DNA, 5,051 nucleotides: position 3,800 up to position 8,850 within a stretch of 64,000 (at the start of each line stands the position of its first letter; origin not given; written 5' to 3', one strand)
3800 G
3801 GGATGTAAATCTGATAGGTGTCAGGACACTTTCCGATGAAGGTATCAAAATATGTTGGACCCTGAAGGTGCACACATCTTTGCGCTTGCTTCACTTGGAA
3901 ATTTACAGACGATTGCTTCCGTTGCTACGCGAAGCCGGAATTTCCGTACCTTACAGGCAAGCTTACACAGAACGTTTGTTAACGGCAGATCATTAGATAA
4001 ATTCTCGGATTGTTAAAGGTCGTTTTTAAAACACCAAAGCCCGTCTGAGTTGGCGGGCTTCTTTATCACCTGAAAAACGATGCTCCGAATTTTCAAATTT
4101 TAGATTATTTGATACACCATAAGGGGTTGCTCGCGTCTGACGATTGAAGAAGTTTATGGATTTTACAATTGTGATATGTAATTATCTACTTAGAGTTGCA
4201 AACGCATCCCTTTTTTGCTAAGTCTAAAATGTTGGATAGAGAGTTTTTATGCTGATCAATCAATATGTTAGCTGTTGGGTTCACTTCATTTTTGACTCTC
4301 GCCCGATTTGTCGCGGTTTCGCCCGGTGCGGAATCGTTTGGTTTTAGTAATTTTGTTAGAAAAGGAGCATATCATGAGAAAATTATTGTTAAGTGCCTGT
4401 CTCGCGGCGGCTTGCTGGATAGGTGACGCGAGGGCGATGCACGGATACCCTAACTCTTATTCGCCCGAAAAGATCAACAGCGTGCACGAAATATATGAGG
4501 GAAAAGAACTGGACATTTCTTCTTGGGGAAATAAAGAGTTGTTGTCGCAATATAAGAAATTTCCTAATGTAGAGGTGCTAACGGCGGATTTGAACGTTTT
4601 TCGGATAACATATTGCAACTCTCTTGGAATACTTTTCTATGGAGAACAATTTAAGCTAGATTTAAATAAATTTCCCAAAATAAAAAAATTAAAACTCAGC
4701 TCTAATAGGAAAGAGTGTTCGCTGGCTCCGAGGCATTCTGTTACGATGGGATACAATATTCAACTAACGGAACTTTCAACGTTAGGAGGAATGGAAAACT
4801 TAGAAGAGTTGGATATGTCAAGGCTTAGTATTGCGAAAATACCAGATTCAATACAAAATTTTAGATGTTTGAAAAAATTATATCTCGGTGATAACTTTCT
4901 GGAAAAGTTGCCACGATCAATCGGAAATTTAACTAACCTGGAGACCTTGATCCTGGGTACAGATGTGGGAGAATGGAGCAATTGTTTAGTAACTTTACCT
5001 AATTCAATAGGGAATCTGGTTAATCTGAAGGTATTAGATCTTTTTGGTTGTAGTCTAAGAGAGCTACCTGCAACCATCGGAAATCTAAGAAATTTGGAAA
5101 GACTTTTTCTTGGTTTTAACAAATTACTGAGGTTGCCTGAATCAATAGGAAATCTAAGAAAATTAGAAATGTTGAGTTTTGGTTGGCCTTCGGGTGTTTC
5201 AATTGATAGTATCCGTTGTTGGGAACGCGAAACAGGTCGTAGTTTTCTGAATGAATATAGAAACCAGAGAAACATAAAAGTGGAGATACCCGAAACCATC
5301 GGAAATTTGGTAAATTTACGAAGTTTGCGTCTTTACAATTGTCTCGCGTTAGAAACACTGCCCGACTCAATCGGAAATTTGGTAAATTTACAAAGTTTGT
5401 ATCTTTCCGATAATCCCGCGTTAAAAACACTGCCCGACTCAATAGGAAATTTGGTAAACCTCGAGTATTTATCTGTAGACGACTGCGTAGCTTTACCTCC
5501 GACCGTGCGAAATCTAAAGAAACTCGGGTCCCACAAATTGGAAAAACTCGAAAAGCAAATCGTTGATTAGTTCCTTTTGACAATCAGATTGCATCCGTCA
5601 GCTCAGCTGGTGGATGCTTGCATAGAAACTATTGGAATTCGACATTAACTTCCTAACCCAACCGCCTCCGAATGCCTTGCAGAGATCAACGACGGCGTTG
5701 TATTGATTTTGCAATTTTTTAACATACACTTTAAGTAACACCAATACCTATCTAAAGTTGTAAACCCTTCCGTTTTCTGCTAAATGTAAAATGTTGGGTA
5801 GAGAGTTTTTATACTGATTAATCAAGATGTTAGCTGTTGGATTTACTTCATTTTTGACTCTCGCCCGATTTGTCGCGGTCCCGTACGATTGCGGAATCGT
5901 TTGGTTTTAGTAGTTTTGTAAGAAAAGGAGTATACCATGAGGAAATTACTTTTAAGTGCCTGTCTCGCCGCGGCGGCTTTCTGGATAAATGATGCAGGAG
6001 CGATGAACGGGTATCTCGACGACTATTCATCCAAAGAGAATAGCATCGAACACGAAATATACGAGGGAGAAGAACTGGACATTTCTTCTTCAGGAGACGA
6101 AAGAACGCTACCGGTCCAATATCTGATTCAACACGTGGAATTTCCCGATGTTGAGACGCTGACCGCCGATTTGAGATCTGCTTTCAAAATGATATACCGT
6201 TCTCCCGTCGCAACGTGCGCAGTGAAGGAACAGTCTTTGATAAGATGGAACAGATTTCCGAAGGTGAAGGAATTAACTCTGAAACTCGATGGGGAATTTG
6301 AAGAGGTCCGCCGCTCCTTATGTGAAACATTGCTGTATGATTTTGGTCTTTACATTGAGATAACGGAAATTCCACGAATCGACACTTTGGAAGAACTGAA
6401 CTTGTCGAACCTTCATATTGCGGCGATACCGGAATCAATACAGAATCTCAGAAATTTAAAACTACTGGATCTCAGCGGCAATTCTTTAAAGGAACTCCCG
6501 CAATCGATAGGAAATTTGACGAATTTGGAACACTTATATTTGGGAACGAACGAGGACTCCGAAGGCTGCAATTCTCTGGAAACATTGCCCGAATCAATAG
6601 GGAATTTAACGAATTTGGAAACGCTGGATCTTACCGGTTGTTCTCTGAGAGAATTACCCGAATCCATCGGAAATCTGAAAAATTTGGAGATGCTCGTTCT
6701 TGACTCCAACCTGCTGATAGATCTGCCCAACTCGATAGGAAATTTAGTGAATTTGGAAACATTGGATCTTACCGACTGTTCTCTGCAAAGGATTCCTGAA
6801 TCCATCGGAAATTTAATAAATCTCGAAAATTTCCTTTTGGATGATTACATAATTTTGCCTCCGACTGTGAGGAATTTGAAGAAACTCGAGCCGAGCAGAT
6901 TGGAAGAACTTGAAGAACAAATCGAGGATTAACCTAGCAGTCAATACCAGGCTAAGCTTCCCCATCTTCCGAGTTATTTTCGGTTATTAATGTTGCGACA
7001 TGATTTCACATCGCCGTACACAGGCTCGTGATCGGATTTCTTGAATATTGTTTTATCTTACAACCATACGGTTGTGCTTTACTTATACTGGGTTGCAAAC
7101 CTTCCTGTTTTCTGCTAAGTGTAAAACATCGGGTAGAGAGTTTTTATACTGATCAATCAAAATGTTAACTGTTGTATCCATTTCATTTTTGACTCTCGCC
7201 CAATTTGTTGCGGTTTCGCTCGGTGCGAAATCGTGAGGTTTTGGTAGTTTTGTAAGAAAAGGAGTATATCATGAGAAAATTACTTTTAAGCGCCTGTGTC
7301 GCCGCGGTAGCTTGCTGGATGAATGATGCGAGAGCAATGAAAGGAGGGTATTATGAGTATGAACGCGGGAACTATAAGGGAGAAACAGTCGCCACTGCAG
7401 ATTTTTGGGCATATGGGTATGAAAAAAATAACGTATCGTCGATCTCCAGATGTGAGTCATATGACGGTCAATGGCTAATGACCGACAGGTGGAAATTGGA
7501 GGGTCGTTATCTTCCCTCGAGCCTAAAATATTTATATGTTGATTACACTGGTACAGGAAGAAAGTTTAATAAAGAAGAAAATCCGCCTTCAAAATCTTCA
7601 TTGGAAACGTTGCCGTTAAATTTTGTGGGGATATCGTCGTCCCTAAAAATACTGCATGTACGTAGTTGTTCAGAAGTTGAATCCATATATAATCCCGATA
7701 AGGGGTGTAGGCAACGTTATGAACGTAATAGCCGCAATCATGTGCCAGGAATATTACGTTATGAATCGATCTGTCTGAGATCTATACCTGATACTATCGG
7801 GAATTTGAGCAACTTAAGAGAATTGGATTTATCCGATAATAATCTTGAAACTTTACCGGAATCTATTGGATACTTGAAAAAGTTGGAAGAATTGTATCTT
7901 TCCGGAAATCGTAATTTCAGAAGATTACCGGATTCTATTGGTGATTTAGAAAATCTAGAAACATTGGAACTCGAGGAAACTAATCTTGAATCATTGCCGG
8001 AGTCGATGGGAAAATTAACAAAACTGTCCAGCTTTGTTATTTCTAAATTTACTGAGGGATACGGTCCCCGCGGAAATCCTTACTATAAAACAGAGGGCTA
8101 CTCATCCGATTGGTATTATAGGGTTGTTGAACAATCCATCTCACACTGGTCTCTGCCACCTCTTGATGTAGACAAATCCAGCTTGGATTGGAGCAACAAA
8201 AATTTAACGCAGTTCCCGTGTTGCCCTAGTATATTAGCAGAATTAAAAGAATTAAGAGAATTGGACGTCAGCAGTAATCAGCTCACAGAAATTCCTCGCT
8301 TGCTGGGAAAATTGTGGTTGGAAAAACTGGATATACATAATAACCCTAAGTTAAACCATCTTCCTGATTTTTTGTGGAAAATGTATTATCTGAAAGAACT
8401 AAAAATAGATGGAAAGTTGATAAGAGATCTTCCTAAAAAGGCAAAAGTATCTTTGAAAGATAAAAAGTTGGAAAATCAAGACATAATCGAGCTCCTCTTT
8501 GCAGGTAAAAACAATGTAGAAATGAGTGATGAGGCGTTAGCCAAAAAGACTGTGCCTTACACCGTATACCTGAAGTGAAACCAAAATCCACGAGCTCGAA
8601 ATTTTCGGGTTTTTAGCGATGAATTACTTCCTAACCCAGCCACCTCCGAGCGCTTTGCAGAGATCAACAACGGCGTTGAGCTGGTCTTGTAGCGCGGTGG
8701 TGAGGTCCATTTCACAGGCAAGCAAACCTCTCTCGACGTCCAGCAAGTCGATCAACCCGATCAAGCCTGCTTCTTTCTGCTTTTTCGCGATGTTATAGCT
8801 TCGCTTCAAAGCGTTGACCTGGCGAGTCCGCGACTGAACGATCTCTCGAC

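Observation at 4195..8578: Tandem array of three secreted SIGNL-type LRR proteins built on one shared leader/signal-peptide cassette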

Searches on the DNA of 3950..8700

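Call 7: search_rna_families(source=window, start=3950, end=8700, threshold=evalue, max_evalue=5)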
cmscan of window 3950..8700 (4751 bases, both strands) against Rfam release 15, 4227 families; matches with E-value up to 5: 1.
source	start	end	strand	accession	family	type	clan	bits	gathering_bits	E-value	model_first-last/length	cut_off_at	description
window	7922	7981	+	RF00074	mir-29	Gene; miRNA;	-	24.7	46.7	0.066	1-70/70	no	mir-29 microRNA precursor family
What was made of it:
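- On Known cis-regulatory RNA families (Rfam 15): At E ≤ 5 there was only a spurious mir-29 match inside LRR3 (call 7).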

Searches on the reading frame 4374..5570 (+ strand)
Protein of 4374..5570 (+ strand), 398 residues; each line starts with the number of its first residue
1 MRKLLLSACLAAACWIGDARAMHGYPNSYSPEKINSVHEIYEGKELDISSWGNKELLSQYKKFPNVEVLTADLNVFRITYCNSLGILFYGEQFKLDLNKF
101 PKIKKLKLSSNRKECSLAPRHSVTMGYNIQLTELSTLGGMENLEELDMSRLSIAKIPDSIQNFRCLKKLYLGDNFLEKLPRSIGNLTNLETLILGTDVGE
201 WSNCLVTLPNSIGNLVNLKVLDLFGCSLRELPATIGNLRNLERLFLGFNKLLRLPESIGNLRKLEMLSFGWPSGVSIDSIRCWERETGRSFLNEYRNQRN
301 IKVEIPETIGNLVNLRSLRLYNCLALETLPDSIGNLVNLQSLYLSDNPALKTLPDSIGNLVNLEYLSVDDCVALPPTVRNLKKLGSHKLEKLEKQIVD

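Call 4: search_protein_families(library=pfam, proteins=[window:4374-5570:+], max_evalue=0.01)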
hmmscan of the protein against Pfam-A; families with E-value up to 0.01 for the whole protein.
window:4374-5570:+ (398 aa): 8 families
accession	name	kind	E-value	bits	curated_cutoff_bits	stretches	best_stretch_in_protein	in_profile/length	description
PF23598.1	LRR_14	-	2.9e-35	122.1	40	3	307-386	41-118/353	Leucine-rich repeat region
PF12799.13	LRR_4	-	7.7e-19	67.7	27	3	217-254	2-39/44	Leucine Rich repeats (2 copies)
PF13855.12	LRR_8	-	1.2e-17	63.8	27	5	314-370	2-58/61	Leucine rich repeat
PF00560.39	LRR_1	-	8.5e-12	43.2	20.6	0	338-360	1-23/23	Leucine Rich Repeat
PF25019.1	LRR_R13L1-DRL21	-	2.5e-10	40.8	27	2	92-194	28-124/127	R13L1/DRL21 LRRs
PF23286.1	LRR_13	-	4.1e-09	36.9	30.1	1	315-384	5-66/210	Disease resistance protein RPS4B-like, leucine-rich repeats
PF25013.1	LRR_Zer-1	-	3.8e-07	30.8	27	0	310-369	5-62/137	Zer-1-like, Leucine-rich repeats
PF23952.1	LRR_EndoS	-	0.00035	21.2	27.9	0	97-174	41-116/116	Endo-beta-N-acetylglucosaminidase EndoS LRR domain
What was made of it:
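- Checked: All three proteins pass the Pfam LRR_14, LRR_8 and LRR_4 thresholds (E 1e-14 to 1e-35, call 4).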
